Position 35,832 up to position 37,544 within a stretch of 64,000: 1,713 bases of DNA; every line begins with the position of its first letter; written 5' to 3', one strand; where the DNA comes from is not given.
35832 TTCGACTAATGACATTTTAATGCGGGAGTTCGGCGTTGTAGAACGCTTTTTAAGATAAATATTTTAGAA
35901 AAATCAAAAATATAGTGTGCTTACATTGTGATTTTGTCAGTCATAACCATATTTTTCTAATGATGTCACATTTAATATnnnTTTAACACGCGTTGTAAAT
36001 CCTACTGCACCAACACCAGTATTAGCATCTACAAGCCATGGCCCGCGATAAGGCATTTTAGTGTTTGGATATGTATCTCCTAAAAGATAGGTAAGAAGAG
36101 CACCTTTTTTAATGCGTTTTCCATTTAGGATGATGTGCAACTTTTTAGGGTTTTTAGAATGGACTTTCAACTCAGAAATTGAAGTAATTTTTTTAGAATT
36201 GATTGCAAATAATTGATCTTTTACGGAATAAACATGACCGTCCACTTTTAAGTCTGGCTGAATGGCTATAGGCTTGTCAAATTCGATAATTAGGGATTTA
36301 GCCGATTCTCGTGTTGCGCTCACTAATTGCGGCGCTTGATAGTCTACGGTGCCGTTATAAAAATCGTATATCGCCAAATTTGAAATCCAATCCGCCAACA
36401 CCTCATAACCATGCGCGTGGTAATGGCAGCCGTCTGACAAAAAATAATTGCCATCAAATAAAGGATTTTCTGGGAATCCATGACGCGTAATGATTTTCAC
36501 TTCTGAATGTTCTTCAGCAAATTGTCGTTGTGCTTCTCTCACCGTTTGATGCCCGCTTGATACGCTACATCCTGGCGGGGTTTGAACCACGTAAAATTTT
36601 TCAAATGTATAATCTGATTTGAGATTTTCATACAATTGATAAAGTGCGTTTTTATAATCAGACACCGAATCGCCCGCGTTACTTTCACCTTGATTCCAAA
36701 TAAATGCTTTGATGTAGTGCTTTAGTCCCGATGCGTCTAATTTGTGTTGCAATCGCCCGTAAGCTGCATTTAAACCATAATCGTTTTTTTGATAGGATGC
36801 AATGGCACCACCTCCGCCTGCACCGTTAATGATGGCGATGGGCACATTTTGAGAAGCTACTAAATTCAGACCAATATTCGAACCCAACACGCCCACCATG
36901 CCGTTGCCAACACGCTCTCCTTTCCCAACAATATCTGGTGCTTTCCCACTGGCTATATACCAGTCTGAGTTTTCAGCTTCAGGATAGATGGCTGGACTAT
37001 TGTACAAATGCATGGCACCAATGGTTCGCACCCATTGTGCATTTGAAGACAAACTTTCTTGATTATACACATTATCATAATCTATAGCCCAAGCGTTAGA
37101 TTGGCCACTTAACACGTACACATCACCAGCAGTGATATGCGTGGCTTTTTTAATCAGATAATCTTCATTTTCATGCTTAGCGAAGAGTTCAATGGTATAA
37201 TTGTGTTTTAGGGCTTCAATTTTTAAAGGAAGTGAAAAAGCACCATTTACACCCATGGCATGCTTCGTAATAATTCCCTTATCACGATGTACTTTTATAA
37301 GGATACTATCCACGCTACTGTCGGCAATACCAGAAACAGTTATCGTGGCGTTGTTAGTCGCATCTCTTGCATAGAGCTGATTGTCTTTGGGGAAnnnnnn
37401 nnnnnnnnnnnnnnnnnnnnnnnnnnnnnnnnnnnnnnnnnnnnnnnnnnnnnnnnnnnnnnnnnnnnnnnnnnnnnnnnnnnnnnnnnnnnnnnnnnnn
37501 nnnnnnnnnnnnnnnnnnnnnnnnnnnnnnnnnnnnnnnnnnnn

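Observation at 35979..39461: GH20 hexosaminidase fused to an intact O-acetylesterase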

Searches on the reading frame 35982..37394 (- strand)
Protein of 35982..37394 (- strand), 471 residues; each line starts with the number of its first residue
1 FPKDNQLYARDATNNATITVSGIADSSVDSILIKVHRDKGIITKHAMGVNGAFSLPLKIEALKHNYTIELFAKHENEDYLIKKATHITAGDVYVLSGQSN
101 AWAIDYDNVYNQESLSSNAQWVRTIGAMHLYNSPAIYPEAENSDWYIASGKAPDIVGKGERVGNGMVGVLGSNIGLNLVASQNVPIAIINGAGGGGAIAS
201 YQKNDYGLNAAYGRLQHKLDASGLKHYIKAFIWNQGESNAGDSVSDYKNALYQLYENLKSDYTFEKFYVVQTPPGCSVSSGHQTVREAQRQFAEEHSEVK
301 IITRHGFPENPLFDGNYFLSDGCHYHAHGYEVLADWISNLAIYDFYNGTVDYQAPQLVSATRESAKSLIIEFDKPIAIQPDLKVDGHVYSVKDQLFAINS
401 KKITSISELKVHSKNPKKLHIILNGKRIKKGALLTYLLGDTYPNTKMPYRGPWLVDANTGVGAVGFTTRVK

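Call 32: find_related_loci(query=window:35982-37136:-, collection=genome_contigs, flank=4000)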
Query window:35982-37136:- (385 aa) in genome_contigs; peptide patterns used: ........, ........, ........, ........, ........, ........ (x = any residue, [..] = any of these).
50 stretches matched a pattern; 5 encode a relative of the query (tblastn E <= 1e-3); 5 distinct loci.
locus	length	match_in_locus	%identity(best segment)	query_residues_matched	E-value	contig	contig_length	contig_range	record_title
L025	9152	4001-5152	83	1-384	0e+0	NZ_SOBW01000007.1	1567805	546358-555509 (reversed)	Gelidibacter sediminis strain DSM 28135 Ga0170425_101, whole genome shotgun sequence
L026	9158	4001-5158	69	1-385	5e-173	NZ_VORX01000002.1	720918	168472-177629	Gelidibacter salicanalis strain IC162 NODE_2_length_720918_cov_178.265, whole genome shotgun sequence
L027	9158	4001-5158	65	1-384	4e-164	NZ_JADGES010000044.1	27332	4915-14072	MAG: Maribacter sp. isolate BB42 NODE_1652_length_27332_cov_6.076231, whole genome shotgun sequence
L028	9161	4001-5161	63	1-385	2e-159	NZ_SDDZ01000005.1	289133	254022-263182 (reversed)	Gelidibacter gilvus strain IC158 NODE_6_length_289133_cov_144.286, whole genome shotgun sequence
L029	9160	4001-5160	61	1-385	1e-137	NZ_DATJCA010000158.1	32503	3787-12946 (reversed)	MAG: Gelidibacter sp. isolate SMAG_U15369 k141_14451, whole genome shotgun sequence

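Call 33: find_related_loci(query=window:35982-37136:-, collection=metagenome_contigs, flank=3000)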
Query window:35982-37136:- (385 aa) in metagenome_contigs; peptide patterns used: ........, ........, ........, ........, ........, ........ (x = any residue, [..] = any of these).
119 stretches matched a pattern; 7 encode a relative of the query (tblastn E <= 1e-3); 7 distinct loci.
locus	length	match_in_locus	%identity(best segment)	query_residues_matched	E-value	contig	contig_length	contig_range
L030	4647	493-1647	93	1-385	0e+0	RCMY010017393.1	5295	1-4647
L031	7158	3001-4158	70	1-385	1e-174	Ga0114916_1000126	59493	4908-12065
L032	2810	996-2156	65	1-385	2e-176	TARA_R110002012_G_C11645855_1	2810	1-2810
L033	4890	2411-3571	65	1-385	1e-169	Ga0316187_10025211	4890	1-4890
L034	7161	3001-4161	65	1-385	3e-164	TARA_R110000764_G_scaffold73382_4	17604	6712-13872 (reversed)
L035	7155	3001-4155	62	1-384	2e-155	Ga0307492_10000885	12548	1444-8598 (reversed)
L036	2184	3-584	57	193-385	2e-74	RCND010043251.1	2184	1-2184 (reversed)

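Call 38: search_solved_structures(query=window:35982-37394:-, max_evalue=0.01, show_alignments=2)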
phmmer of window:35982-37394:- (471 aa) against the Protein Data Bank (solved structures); distinct sequences matched with E-value up to 0.01: 2.
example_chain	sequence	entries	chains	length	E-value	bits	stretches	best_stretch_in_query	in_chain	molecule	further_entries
2apj_A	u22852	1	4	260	3.2e-05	26.2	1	89-304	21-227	Putative Esterase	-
9ega_A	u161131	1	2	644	0.0049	19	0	220-273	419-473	Sialate O-acetylesterase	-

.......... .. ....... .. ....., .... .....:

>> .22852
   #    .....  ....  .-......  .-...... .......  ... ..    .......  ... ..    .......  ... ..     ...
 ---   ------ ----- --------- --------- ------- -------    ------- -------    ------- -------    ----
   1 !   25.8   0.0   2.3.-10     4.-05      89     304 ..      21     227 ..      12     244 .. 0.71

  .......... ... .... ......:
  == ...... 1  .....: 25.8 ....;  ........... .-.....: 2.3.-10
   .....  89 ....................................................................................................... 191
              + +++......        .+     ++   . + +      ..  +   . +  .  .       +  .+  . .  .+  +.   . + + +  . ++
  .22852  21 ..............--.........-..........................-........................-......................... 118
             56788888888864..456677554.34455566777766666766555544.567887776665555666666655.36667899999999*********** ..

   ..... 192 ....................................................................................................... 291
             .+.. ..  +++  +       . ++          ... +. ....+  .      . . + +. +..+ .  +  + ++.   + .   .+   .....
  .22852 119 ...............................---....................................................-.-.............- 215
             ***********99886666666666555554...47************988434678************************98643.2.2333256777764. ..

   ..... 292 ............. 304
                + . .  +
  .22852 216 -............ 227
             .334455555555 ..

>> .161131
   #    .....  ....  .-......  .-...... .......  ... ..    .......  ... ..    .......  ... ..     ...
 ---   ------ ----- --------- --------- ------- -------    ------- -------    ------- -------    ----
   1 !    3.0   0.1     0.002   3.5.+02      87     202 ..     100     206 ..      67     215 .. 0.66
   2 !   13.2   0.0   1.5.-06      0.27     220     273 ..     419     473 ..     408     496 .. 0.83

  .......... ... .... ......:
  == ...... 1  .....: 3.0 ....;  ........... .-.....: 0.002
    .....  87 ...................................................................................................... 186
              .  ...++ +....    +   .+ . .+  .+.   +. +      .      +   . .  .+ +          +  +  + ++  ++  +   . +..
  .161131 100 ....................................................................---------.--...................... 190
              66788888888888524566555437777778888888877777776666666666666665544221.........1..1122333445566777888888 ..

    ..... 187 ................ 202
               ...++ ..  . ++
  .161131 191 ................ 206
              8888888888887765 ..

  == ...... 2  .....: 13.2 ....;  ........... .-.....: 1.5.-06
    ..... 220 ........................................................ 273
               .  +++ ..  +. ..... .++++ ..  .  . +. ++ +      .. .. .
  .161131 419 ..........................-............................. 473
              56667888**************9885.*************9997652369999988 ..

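Call 48: find_homologous_proteins(query=window:35982-37136:-, max_evalue=1e-10)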
Query window:35982-37136:- (385 aa): 54 proteins with E <= 1e-10 among 3777 candidates.
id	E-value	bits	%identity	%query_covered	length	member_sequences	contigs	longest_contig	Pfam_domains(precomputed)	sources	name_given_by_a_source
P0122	1.4e-179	615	69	100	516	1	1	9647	PF03629.25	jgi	jgi:lysophospholipase L1-like esterase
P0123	2.7e-179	614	70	100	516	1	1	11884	PF03629.25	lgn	-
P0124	1.1e-174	599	69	98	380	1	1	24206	PF03629.25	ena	-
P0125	2.3e-174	598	68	100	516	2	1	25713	PF03629.25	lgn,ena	-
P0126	1.5e-173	595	69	98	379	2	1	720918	PF03629.25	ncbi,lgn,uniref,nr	ncbi:sialate O-acetylesterase [Gelidibacter salicanalis]|uniref:sialate O-acetylesterase n=1 Tax=Gel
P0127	2.2e-169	582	65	100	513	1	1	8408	PF03629.25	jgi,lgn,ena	-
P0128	5.5e-169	580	64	100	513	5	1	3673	PF03629.25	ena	-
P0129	1.0e-167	576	66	100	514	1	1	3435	PF03629.25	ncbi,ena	-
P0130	2.2e-167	575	65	100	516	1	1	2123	PF03629.25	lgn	-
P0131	2.5e-167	575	65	100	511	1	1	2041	PF03629.25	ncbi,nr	ncbi:MAG: SGNH/GDSL hydrolase family protein [Ignavibacteriae bacterium]|nr:SGNH/GDSL hydrolase fami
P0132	2.5e-167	575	65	100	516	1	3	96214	PF03629.25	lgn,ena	-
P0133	2.8e-167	575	65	98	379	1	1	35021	PF03629.25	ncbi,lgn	-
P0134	2.9e-167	575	66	98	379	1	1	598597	PF03629.25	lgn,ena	-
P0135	6.6e-167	574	65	100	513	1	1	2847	PF03629.25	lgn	-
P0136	1.0e-166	573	66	100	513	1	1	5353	PF03629.25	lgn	-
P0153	3.2e-156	538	62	100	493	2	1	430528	PF03629.25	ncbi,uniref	ncbi:sialate O-acetylesterase [Joostella sp.]|uniref:sialate O-acetylesterase n=1 Tax=Joostella sp. 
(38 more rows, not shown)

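Call 64: search_protein_families(library=pfam, proteins=[window:35982-37394:-, P0122], max_evalue=1)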
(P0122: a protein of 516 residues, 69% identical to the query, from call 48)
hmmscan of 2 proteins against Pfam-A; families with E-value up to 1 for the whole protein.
window:35982-37394:- (471 aa): 1 family
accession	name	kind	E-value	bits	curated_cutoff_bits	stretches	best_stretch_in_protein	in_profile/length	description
PF03629.24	SASA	-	1.6e-15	57.8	24.8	1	90-308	2-200/226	Carbohydrate esterase, sialic acid-specific acetylesterase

P0122 (516 aa): 4 families
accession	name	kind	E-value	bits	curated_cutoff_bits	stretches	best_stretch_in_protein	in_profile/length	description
PF03629.24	SASA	-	7.1e-16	58.9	24.8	1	133-354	2-202/226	Carbohydrate esterase, sialic acid-specific acetylesterase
PF00657.28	Lipase_GDSL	-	0.049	14.2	23.6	1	281-382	100-208/208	GDSL-like Lipase/Acylhydrolase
PF17215.9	Rrp44_S1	-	0.054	14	23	1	10-61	15-63/89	S1 domain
PF14321.11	DUF4382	-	0.13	13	25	1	412-478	18-85/136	Domain of unknown function (DUF4382)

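Call 85: search_protein_representatives(protein=window:35982-37136:-)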
Query: 385 residues. Proteins with E-value up to 0.001 (for the whole library): 1163; up to 1e-10: 812; up to 1e-30: 28. The best 150 are listed.
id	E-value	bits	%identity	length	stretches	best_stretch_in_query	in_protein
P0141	1.4e-165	567.5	65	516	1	2-384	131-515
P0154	2.1e-156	537.3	65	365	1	24-385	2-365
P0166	2.5e-102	359.3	61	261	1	133-385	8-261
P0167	2.5e-101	355.9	46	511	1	2-384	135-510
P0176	3.7e-68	246.8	33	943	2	2-381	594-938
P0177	2.8e-49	184.6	34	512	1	2-380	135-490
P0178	5.3e-49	183.7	35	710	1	2-380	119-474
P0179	3.2e-47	177.9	32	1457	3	1-270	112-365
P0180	9.2e-43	163.2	38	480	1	2-267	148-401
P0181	1.9e-42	162.1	35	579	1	1-380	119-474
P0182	2.8e-42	161.6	34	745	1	2-383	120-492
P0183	8.6e-41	156.7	38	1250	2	1-286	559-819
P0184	4.6e-38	147.7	30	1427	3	1-289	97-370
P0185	1.4e-37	146.1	36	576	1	1-381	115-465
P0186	6.5e-36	140.6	35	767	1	1-380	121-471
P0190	4.6e-33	131.3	38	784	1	3-381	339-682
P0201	5.8e-30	121.1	31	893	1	2-380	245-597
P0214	4.6e-28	114.8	35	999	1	77-380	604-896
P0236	5.5e-26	108.0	35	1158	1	1-331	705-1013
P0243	1.0e-25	107.1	34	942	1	1-284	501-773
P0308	4.6e-23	98.4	36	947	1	1-276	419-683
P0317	7.4e-23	97.7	34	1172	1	2-351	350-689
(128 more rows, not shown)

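Call 88: search_protein_families(library=pfam, proteins=[P0176, P0236, P0183, P0214, P0243, P0190, P0201, P0308, P0317], max_evalue=0.00001)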
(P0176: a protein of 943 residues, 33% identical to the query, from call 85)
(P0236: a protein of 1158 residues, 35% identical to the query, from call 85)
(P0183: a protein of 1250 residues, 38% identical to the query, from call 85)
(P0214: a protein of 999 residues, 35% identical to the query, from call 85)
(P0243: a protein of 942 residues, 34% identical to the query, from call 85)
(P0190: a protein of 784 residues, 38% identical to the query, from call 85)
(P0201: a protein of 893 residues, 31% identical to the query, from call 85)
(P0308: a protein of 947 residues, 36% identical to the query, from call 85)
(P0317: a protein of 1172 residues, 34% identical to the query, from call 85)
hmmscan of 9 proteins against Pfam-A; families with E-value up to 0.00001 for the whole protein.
P0176 (943 aa): 1 family
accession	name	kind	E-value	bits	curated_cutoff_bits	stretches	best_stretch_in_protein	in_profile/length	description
PF03629.24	SASA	-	7.6e-35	121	24.8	2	597-816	3-219/226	Carbohydrate esterase, sialic acid-specific acetylesterase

P0236 (1158 aa): 2 families
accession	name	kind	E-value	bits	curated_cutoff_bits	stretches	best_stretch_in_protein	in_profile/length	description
PF03629.24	SASA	-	6.7e-17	62.3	24.8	1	708-935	2-221/226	Carbohydrate esterase, sialic acid-specific acetylesterase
PF00629.30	MAM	-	1.1e-06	29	26.4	1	276-407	16-153/158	MAM domain, meprin/A5/mu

P0183 (1250 aa): 3 families
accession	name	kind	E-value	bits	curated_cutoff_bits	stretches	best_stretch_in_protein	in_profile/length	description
PF13385.13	Laminin_G_3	-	3.5e-43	147.8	27.6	2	1106-1246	13-148/151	Concanavalin A-like lectin/glucanases superfamily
PF03629.24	SASA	-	3e-36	125.6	24.8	2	113-328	2-209/226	Carbohydrate esterase, sialic acid-specific acetylesterase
PF02210.31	Laminin_G_2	-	3.1e-07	31.4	22.9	0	1145-1223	21-99/126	Laminin G domain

P0214 (999 aa): 2 families
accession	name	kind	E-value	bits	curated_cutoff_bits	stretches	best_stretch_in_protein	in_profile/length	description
PF13385.13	Laminin_G_3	-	9.5e-17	62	27.6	1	81-208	12-148/151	Concanavalin A-like lectin/glucanases superfamily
PF03629.24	SASA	-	3.7e-15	56.6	24.8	1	556-770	3-222/226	Carbohydrate esterase, sialic acid-specific acetylesterase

P0243 (942 aa): 2 families
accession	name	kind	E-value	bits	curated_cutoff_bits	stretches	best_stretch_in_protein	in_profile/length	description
PF03629.24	SASA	-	1.4e-17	64.5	24.8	1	505-740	3-222/226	Carbohydrate esterase, sialic acid-specific acetylesterase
PF18962.6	Por_Secre_tail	-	8e-12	45.7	27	1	871-941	1-75/75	Secretion system C-terminal sorting domain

P0190 (784 aa): 1 family
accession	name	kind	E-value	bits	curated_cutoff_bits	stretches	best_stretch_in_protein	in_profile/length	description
PF03629.24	SASA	-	1.9e-16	60.8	24.8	1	341-554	3-220/226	Carbohydrate esterase, sialic acid-specific acetylesterase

P0201 (893 aa): 3 families
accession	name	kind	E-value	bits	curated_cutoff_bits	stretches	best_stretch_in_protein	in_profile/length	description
PF03629.24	SASA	-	6.1e-18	65.7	24.8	1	247-471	2-220/226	Carbohydrate esterase, sialic acid-specific acetylesterase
PF13004.13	BACON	-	2.5e-09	37.4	25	0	633-686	2-60/61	Putative binding domain, N-terminal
PF19190.6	BACON_2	-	6.7e-08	32.8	25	0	607-686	3-87/94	Viral BACON domain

P0308 (947 aa): 5 families
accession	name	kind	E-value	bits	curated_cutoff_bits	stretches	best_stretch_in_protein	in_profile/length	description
PF00754.31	F5_F8_type_C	-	2.2e-18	67.1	28.2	1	36-151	7-114/127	F5/8 type C domain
PF03629.24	SASA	-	5.7e-17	62.5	24.8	1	423-654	3-218/226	Carbohydrate esterase, sialic acid-specific acetylesterase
PF22633.2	F5_F8_type_C_2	-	1.6e-13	51.5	27.8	1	49-147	2-91/91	NedA-like, galactose-binding domain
PF14873.11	BNR_assoc_N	-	1.8e-13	50.9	25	1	207-300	32-151/153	N-terminal domain of BNR-repeat neuraminidase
PF18962.6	Por_Secre_tail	-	5.4e-09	36.7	27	1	872-935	1-66/75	Secretion system C-terminal sorting domain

P0317 (1172 aa): 2 families
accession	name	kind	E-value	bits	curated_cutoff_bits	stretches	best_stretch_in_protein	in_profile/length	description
PF09479.16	Flg_new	-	2e-72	239.7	27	4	895-958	2-65/65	Listeria-Bacteroides repeat domain (List_Bact_rpt)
PF03629.24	SASA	-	1.6e-13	51.2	24.8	1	353-597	3-222/226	Carbohydrate esterase, sialic acid-specific acetylesterase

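Call 89: predict_structure(alignment_id=A3)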
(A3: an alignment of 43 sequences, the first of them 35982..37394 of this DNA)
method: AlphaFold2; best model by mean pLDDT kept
length: 471 residues; sequences in the alignment: 43
mean_pLDDT: 91.0   pTM: 0.92
mean pLDDT of the five models: 91.0, 90.4, 90.1, 88.2, 88.0
residues with pLDDT >= 90: 327; 70-90: 129; 50-70: 15; < 50: 0
segments of 3 or more residues with pLDDT < 50: none
pLDDT, mean of each block of 10 residues (from residue 1): 94 95 92 92 92 94 96 91 96 85 77 83 91 86 93 68 88 96 96 77 91 94 96 89 96 97 97 77 94 97 92 86 87 97 97 98 94 97 89 89 86 97 87 92 85 96 97 92
secondary structure, 60 per line:
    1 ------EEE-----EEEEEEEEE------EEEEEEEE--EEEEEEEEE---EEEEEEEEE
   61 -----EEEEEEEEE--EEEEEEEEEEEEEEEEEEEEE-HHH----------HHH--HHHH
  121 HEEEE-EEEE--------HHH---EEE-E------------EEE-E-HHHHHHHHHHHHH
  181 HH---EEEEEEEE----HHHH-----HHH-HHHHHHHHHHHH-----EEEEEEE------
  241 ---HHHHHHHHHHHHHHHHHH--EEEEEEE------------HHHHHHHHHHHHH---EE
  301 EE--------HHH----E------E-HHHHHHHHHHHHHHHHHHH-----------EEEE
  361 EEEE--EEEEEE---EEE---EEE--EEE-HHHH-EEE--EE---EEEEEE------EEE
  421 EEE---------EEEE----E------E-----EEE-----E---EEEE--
elements in order: E7-9 E15-23 E30-37 E40-48 E52-60 E66-74 E77-97 H117-121 E122-125 E127-130 E145-147 E162-164 H168-182 E186-193 H198-201 H211-222 E228-234 H244-261 E264-270 H283-295 E299-302 H327-345 E357-364 E367-372 E376-378 E382-384 E387-389 H391-394 E396-398 E406-411 E418-423 E433-436 E454-456 E466-469

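Call 91: fold_search(model_id=the predicted structure, library=pdb)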
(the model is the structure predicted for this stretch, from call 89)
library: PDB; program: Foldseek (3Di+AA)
matches with E <= 10: 1813; with E <= 0.001: 81
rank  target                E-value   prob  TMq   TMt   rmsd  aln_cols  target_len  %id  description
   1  8f9p_A                4.2e-22  1.00  0.62  0.61   7.0       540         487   14  Dog sialic acid esterase (SIAE) inactive mutant S128A (released 2024-05-29)
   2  8f9o_A                9.5e-22  1.00  0.63  0.61   8.1       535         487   15  Dog sialic acid esterase (SIAE) (released 2024-05-29)
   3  8f9q_A                7.5e-21  1.00  0.64  0.61   7.2       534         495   15  Guinea pig sialic acid esterase (SIAE) (released 2024-05-29)
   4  7kmm_A                7.9e-21  1.00  0.61  0.66   6.3       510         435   17  Crystal structure of XAC1771, a novel carbohydrate acetylesterase from Xanthomonas citri (released 2021-05-26)
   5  7kmm_B                2.3e-20  1.00  0.62  0.67   6.3       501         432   17  Crystal structure of XAC1771, a novel carbohydrate acetylesterase from Xanthomonas citri (released 2021-05-26)
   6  8f9r_A                2.7e-20  1.00  0.61  0.59   7.1       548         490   14  Rabbit sialic acid esterase (SIAE) (released 2024-05-29)
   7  9h4u_A                3.3e-17  1.00  0.62  0.48   8.2       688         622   14  Deacetylase FI8 utilizes unconventional variant of a catalytic triad: the diluted triad (released 2025-08-27)
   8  9ega_A                1.3e-16  1.00  0.60  0.47   8.6       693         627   14  Crystal Structure of a CE20 carbohydrate acetylesterase from Pedobacter psychrotolerans (PpCE20_II), with ancillary do (released 2025-08-13)
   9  9ega_B                1.2e-15  1.00  0.60  0.46   8.8       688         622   14  Crystal Structure of a CE20 carbohydrate acetylesterase from Pedobacter psychrotolerans (PpCE20_II), with ancillary do (released 2025-08-13)
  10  9vyh_m                1.2e-14  1.00  0.53  0.42  13.8       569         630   13  Cyanopodophage Pan3 tailspike (released 2025-11-26)
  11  9lc0_N                1.1e-09  1.00  0.34  0.16  14.6       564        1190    7  tail complex of mature phage N4 (released 2025-04-16)
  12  5axh_B                7.5e-09  1.00  0.21  0.19  21.7       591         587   12  Crystal structure of thermophilic dextranase from Thermoanaerobacter pseudethanolicus, D312G mutant in complex with is (released 2015-11-11)
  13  5axg_A                2.0e-08  1.00  0.21  0.19  21.4       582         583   12  Crystal structure of thermophilic dextranase from Thermoanaerobacter pseudethanolicus (released 2015-11-11)
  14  5axg_B                3.7e-08  1.00  0.21  0.19  21.7       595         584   12  Crystal structure of thermophilic dextranase from Thermoanaerobacter pseudethanolicus (released 2015-11-11)
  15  2apj_D                6.3e-08  1.00  0.36  0.67   6.7       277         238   20  X-Ray Structure of Protein from Arabidopsis Thaliana AT4G34215 at 1.6 Angstrom Resolution (released 2005-08-30)
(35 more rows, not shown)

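Call 95: list_cluster_members(proteins=[P0153, P0058, P0002, P0007])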
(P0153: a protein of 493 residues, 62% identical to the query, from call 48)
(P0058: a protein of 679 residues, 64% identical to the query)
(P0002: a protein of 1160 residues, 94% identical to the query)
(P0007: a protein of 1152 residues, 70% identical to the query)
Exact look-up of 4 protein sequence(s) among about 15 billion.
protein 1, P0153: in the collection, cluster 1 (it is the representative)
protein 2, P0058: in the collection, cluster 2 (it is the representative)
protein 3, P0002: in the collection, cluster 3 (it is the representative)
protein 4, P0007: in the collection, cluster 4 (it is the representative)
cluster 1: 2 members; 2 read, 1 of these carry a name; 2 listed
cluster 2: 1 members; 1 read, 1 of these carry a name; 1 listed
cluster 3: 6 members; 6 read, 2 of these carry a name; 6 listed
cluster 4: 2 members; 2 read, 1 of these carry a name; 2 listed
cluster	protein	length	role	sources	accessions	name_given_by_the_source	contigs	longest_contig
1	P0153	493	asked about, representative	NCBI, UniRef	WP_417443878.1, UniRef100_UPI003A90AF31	sialate O-acetylesterase [Joostella sp.] | sialate O-acetylesterase n=1 Tax=Joostella sp. TaxID=2231138 RepID=UPI003A90AF31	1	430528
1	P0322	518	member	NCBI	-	-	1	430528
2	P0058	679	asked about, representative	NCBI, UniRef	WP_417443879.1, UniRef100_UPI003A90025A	family 20 glycosylhydrolase [Joostella sp.] | family 20 glycosylhydrolase n=1 Tax=Joostella sp. TaxID=2231138 RepID=UPI003A90025A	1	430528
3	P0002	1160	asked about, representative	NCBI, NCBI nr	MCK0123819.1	family 20 glycosylhydrolase [Gelidibacter sp. F2691]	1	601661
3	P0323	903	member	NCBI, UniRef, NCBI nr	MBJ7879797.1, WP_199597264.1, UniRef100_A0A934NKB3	family 20 glycosylhydrolase [Gelidibacter salicanalis] | beta-N-acetylhexosaminidase n=1 Tax=Gelidibacter salicanalis TaxID=291193 ...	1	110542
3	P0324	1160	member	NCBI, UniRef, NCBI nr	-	-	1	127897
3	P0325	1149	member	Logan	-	-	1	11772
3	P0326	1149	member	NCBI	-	-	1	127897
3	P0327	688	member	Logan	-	-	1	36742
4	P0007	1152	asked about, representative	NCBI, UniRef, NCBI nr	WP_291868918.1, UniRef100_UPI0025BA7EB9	family 20 glycosylhydrolase [Maribacter sp.] | family 20 glycosylhydrolase n=1 Tax=Maribacter sp. TaxID=1897614 RepID=UPI0025BA7EB9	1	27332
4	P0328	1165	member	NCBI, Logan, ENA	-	-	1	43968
